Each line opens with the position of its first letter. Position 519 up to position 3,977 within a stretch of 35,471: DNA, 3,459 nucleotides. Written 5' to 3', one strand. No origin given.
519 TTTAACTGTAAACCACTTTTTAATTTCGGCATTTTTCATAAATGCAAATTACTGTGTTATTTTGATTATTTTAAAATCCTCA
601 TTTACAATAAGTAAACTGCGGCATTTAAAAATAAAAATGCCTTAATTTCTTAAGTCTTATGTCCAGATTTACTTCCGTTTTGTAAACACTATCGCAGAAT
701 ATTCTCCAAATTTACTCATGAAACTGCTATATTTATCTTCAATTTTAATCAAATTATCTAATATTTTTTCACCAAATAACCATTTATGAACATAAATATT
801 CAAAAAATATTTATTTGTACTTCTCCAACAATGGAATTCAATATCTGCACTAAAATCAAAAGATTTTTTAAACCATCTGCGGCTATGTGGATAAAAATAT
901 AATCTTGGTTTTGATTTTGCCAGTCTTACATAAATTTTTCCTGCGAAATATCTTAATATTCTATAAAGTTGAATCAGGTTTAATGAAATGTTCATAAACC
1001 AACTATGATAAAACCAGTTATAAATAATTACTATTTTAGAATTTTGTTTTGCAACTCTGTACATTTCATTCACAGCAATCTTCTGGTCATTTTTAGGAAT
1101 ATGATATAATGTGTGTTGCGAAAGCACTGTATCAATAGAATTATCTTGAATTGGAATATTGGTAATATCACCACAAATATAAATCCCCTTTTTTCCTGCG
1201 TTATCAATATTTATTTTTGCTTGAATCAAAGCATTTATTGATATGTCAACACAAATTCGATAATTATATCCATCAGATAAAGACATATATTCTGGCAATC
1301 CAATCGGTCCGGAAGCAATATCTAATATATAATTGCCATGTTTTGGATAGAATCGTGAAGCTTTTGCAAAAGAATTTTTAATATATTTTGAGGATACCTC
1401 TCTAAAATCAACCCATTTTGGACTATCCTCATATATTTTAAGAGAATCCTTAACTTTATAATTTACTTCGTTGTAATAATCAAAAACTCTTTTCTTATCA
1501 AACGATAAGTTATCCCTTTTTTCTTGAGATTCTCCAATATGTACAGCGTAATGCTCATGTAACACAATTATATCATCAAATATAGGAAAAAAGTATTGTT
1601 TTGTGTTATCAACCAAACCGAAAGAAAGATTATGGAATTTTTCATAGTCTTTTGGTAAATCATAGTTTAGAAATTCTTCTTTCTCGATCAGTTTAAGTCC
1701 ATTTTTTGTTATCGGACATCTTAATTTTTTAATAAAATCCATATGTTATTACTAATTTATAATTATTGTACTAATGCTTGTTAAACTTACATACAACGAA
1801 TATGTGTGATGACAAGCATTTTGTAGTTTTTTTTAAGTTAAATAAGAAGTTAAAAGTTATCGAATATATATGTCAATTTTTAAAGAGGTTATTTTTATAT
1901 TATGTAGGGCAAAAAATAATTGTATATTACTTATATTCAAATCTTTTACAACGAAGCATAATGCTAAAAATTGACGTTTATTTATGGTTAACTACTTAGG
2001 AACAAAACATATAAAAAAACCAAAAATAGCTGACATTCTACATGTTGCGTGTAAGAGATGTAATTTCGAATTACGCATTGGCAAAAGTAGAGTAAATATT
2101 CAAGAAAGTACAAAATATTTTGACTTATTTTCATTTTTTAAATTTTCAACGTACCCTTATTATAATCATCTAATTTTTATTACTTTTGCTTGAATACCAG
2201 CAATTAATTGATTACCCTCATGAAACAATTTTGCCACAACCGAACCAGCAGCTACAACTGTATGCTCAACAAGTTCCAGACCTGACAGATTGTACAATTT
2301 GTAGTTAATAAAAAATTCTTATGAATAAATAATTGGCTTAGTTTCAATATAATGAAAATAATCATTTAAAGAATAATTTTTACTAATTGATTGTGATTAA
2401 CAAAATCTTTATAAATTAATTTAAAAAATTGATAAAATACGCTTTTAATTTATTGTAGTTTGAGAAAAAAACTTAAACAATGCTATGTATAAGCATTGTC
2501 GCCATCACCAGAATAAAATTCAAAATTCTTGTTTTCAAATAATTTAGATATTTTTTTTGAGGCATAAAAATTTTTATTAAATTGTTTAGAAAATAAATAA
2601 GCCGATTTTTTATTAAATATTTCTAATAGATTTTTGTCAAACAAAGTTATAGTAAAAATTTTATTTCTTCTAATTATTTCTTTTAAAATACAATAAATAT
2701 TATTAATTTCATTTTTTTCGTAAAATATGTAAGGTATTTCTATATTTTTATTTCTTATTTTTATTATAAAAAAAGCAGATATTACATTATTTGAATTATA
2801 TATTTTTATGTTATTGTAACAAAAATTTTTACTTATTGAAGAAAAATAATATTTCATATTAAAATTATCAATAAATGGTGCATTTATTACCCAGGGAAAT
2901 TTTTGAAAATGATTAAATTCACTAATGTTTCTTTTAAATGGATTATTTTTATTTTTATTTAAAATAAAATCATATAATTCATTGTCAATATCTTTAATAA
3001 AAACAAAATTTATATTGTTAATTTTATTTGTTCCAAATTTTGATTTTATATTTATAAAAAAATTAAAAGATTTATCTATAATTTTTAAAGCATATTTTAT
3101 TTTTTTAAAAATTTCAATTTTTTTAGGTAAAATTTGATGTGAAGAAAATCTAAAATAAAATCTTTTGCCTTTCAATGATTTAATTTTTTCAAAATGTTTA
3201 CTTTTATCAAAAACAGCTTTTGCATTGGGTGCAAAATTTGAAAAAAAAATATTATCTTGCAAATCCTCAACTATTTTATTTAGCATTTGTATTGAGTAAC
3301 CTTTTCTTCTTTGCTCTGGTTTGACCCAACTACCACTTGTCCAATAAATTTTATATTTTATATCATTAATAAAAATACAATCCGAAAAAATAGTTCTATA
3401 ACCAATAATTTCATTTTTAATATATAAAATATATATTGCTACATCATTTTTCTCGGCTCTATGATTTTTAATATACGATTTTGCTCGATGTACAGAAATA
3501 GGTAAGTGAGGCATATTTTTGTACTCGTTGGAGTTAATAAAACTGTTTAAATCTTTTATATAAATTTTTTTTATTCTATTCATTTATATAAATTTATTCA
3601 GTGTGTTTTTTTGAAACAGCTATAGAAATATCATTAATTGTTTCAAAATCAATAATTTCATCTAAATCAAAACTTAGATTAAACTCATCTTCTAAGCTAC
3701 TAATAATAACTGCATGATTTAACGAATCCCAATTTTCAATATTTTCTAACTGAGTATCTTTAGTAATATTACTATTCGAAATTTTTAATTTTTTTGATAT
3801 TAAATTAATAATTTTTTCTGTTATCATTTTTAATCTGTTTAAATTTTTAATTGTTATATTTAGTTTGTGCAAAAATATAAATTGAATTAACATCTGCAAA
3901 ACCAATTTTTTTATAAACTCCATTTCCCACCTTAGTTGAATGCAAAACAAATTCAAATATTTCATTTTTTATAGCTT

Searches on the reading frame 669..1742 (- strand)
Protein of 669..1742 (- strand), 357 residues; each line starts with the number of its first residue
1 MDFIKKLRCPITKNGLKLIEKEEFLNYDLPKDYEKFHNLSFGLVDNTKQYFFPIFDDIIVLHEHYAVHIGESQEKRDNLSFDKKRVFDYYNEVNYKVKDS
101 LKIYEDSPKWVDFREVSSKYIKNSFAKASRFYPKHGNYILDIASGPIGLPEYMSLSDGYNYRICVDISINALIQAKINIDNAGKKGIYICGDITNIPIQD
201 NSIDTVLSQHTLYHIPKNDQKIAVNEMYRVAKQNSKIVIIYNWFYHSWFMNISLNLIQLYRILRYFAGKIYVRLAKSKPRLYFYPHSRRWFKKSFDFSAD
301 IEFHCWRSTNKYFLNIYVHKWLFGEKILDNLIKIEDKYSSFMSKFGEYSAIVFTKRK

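Call 5: search_protein_families(library=pfam, proteins=[window:669-1742:-], max_evalue=0.01)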
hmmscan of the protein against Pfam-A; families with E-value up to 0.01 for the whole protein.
window:669-1742:- (357 aa): 4 families
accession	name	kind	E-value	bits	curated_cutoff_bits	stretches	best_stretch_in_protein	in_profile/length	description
PF08241.18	Methyltransf_11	-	3.1e-14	53.8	21.2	1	140-239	1-95/95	Methyltransferase domain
PF13649.12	Methyltransf_25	-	8e-11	42.9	27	1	139-233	1-95/97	Methyltransferase domain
PF13847.12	Methyltransf_31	-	3.1e-08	33.9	27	1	163-243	32-113/145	Methyltransferase domain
PF01209.24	Ubie_methyltran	-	1.2e-06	28.5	20.1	1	132-240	44-152/233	ubiE/COQ5 methyltransferase family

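Call 6: search_protein_families(library=ncbifam, proteins=[window:669-1742:-], max_evalue=0.01)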
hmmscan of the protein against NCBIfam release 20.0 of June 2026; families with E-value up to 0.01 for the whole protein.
window:669-1742:- (357 aa): 17 families
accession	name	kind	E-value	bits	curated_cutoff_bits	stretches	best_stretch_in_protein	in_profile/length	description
TIGR01934.1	MenG_MenH_UbiE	subfamily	4.9e-07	29.3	158.35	1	132-242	36-144/223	ubiquinone/menaquinone biosynthesis methyltransferase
NF008823.0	PRK11873.1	subfamily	5.1e-07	29.5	263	1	135-239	77-181/272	arsenite methyltransferase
NF001244.0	PRK00216.1-5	equivalog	6.3e-07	28.9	216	1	131-240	44-154/236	bifunctional demethylmenaquinone methyltransferase/2-methoxy-6-polyprenyl-1,4-benzoquinol methylase UbiE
NF041255.1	mycofact_MftM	equivalog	7.5e-07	28.7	200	1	188-235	190-237/289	mycofactocin oligosaccharide methyltransferase MftM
NF001241.0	PRK00216.1-2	equivalog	2e-06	27.7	327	1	129-240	45-148/231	demethylmenaquinone methyltransferase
TIGR02072.1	BioC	equivalog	6.2e-06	26.2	184.95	1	136-235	35-128/244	malonyl-ACP O-methyltransferase BioC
NF038099.1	AsSugarArsM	exception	1.5e-05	24.3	400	1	191-239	123-171/321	arsenosugar biosynthesis arsenite methyltransferase ArsM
NF001243.0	PRK00216.1-4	equivalog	0.00011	21.6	235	1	135-241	47-153/237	demethylmenaquinone methyltransferase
TIGR02752.1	MenG_heptapren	equivalog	0.00024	20.7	419.85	1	134-241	44-151/231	demethylmenaquinone methyltransferase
NF041536.1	ArsM_DUF2284_UU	exception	0.00043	18.7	575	1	136-240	77-181/459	arsenite methyltransferase/DUF2284 domain selenoprotein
NF001240.0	PRK00216.1-1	equivalog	0.00046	19.3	378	1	134-240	62-169/251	bifunctional demethylmenaquinone methyltransferase/2-methoxy-6-polyprenyl-1,4-benzoquinol methylase UbiE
NF007610.0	PRK10258.1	equivalog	0.00091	18.6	342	1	164-237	69-136/251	malonyl-ACP O-methyltransferase BioC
NF001242.0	PRK00216.1-3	equivalog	0.00096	18.6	351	1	125-240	60-176/258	bifunctional demethylmenaquinone methyltransferase/2-methoxy-6-polyprenyl-1,4-benzoquinol methylase UbiE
NF052510.1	methyltran_MpqE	exception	0.0017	17.7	335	1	132-240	43-152/234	methyl-plastoquinone biosynthesis methyltransferase MpqE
NF038261.1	rhodoquin_RquA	equivalog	0.0018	18.1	175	1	180-270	95-183/218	rhodoquinone biosynthesis methyltransferase RquA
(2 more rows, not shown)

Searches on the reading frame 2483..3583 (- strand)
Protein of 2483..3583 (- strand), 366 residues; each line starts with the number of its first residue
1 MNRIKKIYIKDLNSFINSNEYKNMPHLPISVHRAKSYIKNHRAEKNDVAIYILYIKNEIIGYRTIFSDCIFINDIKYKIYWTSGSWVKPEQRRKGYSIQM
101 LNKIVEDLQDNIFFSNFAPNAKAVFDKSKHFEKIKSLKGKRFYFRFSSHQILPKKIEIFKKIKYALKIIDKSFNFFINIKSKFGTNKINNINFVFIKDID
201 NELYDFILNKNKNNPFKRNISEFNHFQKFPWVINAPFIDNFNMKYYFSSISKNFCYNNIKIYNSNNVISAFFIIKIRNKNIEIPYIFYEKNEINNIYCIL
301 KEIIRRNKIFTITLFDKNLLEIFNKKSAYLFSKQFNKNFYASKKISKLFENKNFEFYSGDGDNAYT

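Call 5: search_protein_families(library=pfam, proteins=[window:2483-3583:-], max_evalue=0.01)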
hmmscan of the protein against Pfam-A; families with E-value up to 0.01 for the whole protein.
window:2483-3583:- (366 aa): 3 families
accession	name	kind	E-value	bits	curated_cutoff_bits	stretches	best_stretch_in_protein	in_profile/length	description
PF00583.31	Acetyltransf_1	-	0.00038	21.2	20.7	1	36-123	21-107/116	Acetyltransferase (GNAT) family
PF13527.13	Acetyltransf_9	-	0.0004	20.8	25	1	40-111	35-104/127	Acetyltransferase (GNAT) domain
PF13508.13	Acetyltransf_7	-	0.0073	17.1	27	0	49-109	4-57/84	Acetyltransferase (GNAT) domain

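Call 6: search_protein_families(library=ncbifam, proteins=[window:2483-3583:-], max_evalue=0.01)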
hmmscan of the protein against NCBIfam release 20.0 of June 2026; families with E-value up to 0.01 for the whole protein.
window:2483-3583:- (366 aa): 0 families

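Call 24: search_solved_structures(query=A2, max_evalue=10)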
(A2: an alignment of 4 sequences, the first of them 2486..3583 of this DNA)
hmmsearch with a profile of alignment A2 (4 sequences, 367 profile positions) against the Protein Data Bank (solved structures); distinct sequences matched with E-value up to 10: 2.
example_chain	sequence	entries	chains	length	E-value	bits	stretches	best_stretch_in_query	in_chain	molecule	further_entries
7st4_A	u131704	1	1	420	1.2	11.3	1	151-203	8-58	jGCaMP8.410.80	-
7u6h_A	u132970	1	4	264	1.3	11.1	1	109-154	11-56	Halogenase D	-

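Call 27: search_protein_families(library=pfam, alignment_id=A2, max_evalue=1)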
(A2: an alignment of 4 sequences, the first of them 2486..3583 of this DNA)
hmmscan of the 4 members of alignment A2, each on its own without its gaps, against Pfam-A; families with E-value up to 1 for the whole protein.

A. member 1, window:2486-3583:- (366 aa): 3 families
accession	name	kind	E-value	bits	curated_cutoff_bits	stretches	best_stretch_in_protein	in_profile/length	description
PF00583.31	Acetyltransf_1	-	0.00038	21.2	20.7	1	36-123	21-107/116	Acetyltransferase (GNAT) family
PF13527.13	Acetyltransf_9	-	0.0004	20.8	25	1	40-111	35-104/127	Acetyltransferase (GNAT) domain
PF13508.13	Acetyltransf_7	-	0.0073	17.1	27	1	49-109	4-57/84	Acetyltransferase (GNAT) domain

B. families by the number of members that match (of 4 scanned): 5 families
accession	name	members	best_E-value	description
PF00583.31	Acetyltransf_1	1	0.00038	Acetyltransferase (GNAT) family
PF13527.13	Acetyltransf_9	1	0.0004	Acetyltransferase (GNAT) domain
PF13508.13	Acetyltransf_7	1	0.0073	Acetyltransferase (GNAT) domain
PF18316.7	S-l_SbsC_C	1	0.098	S-layer protein SbsC C-terminal domain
PF19547.4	DUF6071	1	0.13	Family of unknown function (DUF6071)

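Call 34: find_homologous_proteins(query=window:2486-3583:-, max_evalue=0.001)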
Query window:2486-3583:- (366 aa): 9 proteins with E <= 0.001 among 5344 candidates.
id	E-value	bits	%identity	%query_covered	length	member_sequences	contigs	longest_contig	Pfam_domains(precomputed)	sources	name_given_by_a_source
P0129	4.6e-231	784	100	100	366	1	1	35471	-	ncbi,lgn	-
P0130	7.9e-132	458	59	100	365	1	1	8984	-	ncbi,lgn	-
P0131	2.9e-87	311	44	99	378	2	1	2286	PF13527.14,PF00583.32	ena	-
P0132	8.5e-78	280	43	99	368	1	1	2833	PF00583.32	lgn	-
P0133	2.6e-74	269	44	98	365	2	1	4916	PF00583.32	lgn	-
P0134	5.4e-64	235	37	100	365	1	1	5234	PF13527.14,PF00583.32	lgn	-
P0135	6.3e-55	205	32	100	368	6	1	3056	PF00583.32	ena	-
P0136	1.2e-54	204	33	98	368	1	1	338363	PF13508.14,PF13527.14,PF00583.32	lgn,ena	-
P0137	1.6e-52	197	34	99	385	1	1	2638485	PF13508.14,PF13527.14,PF00583.32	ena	-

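Call 36: find_encoding_contigs(protein=P0130, flank=10000, max_places=3)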
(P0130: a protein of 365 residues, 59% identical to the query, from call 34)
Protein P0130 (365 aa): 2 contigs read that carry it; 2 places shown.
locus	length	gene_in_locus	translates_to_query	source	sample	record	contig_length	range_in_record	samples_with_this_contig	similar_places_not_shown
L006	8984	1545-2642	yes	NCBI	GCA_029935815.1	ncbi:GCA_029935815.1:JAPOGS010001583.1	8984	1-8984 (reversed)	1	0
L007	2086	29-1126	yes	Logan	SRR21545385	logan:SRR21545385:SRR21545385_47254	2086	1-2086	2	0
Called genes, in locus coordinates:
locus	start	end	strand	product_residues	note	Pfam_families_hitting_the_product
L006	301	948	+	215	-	-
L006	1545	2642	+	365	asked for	-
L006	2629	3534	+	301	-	-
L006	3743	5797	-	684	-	PF02629:CoA_binding (faint), PF13380:CoA_binding_2, PF13607:Succ_CoA_lig, PF13549:ATP-grasp_5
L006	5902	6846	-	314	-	-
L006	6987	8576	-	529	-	PF07661:MORN_2 (faint)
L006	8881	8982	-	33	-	?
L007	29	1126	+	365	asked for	-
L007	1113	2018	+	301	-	-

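Call 37: find_encoding_contigs(protein=P0137, flank=10000, max_places=2)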
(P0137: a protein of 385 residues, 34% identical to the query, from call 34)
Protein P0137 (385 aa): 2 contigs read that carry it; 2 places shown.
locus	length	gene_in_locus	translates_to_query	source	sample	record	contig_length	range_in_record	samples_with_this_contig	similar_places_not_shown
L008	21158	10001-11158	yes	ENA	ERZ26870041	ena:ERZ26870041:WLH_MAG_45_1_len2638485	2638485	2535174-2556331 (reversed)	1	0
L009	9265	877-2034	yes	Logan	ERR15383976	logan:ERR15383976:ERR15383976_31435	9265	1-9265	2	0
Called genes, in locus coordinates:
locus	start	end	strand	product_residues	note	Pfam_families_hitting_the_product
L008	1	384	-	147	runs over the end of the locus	PF18962:Por_Secre_tail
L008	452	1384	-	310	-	PF06574:FAD_syn, PF01687:Flavokinase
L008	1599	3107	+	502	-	PF02874:ATP-synt_ab_N, PF00006:ATP-synt_ab, PF22919:ATP-synt_VA_C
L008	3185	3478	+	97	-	PF02823:ATP-synt_DE_N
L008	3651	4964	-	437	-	PF05221:AdoHcyase, PF02826:2-Hacid_dh_C, PF00670:AdoHcyase_NAD, PF13241:NAD_binding_7 (weak)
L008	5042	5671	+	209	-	PF01648:ACPS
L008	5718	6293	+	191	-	-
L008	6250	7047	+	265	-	PF04973:NMN_transporter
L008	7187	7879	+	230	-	PF20582:UPF0758_N, PF04002:RadC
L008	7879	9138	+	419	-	PF23019:DUF7033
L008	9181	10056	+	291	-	-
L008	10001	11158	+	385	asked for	PF00583:Acetyltransf_1 (weak), PF13527:Acetyltransf_9 (weak), PF13508:Acetyltransf_7 (weak)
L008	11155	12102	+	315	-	PF01522:Polysacc_deac_1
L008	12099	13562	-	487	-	-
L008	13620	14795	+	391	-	-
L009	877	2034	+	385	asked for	PF00583:Acetyltransf_1 (weak), PF13527:Acetyltransf_9 (weak), PF13508:Acetyltransf_7 (weak)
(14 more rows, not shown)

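Call 50: predict_structure(alignment_id=A4)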
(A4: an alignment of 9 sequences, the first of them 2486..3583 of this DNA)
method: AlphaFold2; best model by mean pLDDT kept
length: 366 residues; sequences in the alignment: 9
mean_pLDDT: 89.0   pTM: 0.86
mean pLDDT of the five models: 89.0, 89.0, 88.5, 82.4, 81.6
residues with pLDDT >= 90: 229; 70-90: 118; 50-70: 19; < 50: 0
segments of 3 or more residues with pLDDT < 50: none
pLDDT, mean of each block of 10 residues (from residue 1): 93 96 91 92 95 91 94 92 88 90 94 76 76 92 90 74 88 89 73 92 90 90 90 83 78 92 95 94 95 95 92 95 87 91 91 87 80
secondary structure, 60 per line:
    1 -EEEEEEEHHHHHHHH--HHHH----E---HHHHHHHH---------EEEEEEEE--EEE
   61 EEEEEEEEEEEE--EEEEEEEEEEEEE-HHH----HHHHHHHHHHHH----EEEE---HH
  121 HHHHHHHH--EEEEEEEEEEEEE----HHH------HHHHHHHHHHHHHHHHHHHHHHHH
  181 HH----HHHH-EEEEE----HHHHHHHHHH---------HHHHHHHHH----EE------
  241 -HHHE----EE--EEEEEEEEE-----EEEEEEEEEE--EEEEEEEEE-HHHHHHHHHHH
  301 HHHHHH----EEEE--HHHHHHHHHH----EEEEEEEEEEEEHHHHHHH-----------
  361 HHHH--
elements in order: E2-8 H9-16 H19-22 H31-38 E48-55 E58-72 E75-87 H96-107 E112-115 H119-128 E131-143 H157-182 H187-190 E192-196 H201-210 H220-228 E254-262 E268-277 E280-288 H290-306 E311-314 H317-326 E331-342 H343-349 H361-364
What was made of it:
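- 2483..3583 (-): 366-aa Eis/N-myristoyltransferase-like tandem GNAT that follows the carrier gene. It is a candidate off-loading acyltransferase. AF2 model pLDDT 89 (call 50).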

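Call 53: fold_search(model_id=the predicted structure, library=pdb)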
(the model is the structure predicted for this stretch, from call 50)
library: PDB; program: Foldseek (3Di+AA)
matches with E <= 10: 998; with E <= 0.001: 324
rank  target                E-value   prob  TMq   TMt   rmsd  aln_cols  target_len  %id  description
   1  3n7z_B                2.3e-12  1.00  0.49  0.47   8.5       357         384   12  Crystal structure of acetyltransferase from Bacillus anthracis (released 2010-06-16)
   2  2i00_C                3.2e-12  1.00  0.48  0.45   9.3       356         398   12  Crystal structure of acetyltransferase (GNAT family) from Enterococcus faecalis (released 2006-09-19)
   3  3n7z_D                6.9e-12  1.00  0.50  0.48   8.4       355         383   12  Crystal structure of acetyltransferase from Bacillus anthracis (released 2010-06-16)
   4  3n7z_F                1.4e-11  1.00  0.51  0.49   8.5       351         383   11  Crystal structure of acetyltransferase from Bacillus anthracis (released 2010-06-16)
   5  3n7z_E                3.8e-11  1.00  0.49  0.48   8.5       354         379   11  Crystal structure of acetyltransferase from Bacillus anthracis (released 2010-06-16)
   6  2i00_B                4.6e-11  1.00  0.47  0.44   9.9       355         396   12  Crystal structure of acetyltransferase (GNAT family) from Enterococcus faecalis (released 2006-09-19)
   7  2i00_A                4.8e-11  1.00  0.47  0.44   9.0       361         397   11  Crystal structure of acetyltransferase (GNAT family) from Enterococcus faecalis (released 2006-09-19)
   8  3n7z_C                5.1e-11  1.00  0.50  0.48   8.5       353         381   11  Crystal structure of acetyltransferase from Bacillus anthracis (released 2010-06-16)
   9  3n7z_A                5.1e-11  1.00  0.47  0.45   9.8       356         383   12  Crystal structure of acetyltransferase from Bacillus anthracis (released 2010-06-16)
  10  2hv2_D                1.1e-10  1.00  0.50  0.47   8.7       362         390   11  Crystal Structure of Conserved Protein of Unknown Function from Enterococcus faecalis V583 at 2.4 A Resolution, Probab (released 2006-08-29)
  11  2hv2_C                1.9e-10  1.00  0.44  0.42  10.4       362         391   10  Crystal Structure of Conserved Protein of Unknown Function from Enterococcus faecalis V583 at 2.4 A Resolution, Probab (released 2006-08-29)
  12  1nmt_A                2.0e-10  1.00  0.53  0.50   8.2       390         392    9  N-MYRISTOYL TRANSFERASE FROM CANDIDA ALBICANS AT 2.45 A (released 1999-01-13)
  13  1iyl_A                2.4e-10  1.00  0.53  0.51   7.7       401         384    9  Crystal Structure of Candida albicans N-myristoyltransferase with Non-peptidic Inhibitor (released 2002-12-30)
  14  4cav                  2.4e-10  1.00  0.50  0.47   8.5       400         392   10  Crystal structure of Aspergillus fumigatus N-myristoyl transferase in complex with myristoyl CoA and a benzofuran ligand (released 2014-09-17)
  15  6rfy_A                3.4e-10  1.00  0.46  0.42   7.8       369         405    8  Crystal structure of Eis2 form Mycobacterium abscessus (released 2019-07-10)
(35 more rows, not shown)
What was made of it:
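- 2483..3583 (-): Foldseek top matches are 3n7z, 2i00, Eis2 and NMT (call 53).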

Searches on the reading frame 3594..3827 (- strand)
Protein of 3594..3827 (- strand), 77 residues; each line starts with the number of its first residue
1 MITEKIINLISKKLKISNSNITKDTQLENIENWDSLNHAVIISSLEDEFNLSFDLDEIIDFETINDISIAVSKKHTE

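Call 5: search_protein_families(library=pfam, proteins=[window:3594-3827:-], max_evalue=0.01)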
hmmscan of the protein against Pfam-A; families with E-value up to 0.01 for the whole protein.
window:3594-3827:- (77 aa): 1 family
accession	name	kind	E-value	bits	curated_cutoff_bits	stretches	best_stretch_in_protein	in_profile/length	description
PF00550.31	PP-binding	-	7.2e-09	36.2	20.8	1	4-68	1-64/67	Phosphopantetheine attachment site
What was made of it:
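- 3594..3827 (-): Stand-alone 77-aa carrier protein, 19 nt after the fusion stop. The phosphopantetheine-attachment serine is Ser35 in WDSL (nt 3723-3725). PP-binding E 7.2e-09 (call 5).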

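Call 6: search_protein_families(library=ncbifam, proteins=[window:3594-3827:-], max_evalue=0.01)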
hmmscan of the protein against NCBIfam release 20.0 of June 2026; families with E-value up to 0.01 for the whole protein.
window:3594-3827:- (77 aa): 9 families
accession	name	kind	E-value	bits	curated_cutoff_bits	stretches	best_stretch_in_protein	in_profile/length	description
NF002150.0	PRK00982.1-4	subfamily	1.2e-08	35.1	66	1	2-74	6-78/80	acyl carrier protein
NF002148.0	PRK00982.1-2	subfamily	3.5e-07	30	71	1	2-74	5-77/79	acyl carrier protein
NF009104.0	PRK12449.1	equivalog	3.3e-06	27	70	1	2-67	6-71/80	acyl carrier protein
NF006031.0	PRK08172.1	equivalog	9.1e-06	26.3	76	1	6-74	9-77/82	acyl carrier protein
TIGR00517.1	acyl_carrier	equivalog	1.2e-05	25.1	70.45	1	2-66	4-68/77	acyl carrier protein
NF004533.0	PRK05883.1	equivalog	0.00059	19.6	72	1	2-75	24-97/100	acyl carrier protein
NF002149.0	PRK00982.1-3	equivalog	0.0025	17.7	106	1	2-60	4-62/78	acyl carrier protein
NF002151.0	PRK00982.1-5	equivalog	0.0073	16.4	92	1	2-67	4-69/78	acyl carrier protein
NF058660.1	cispen_ACP_AmcB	equivalog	0.0085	16.3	80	1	2-74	2-78/80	cispentacin biosynthesis acyl carrier protein AmcB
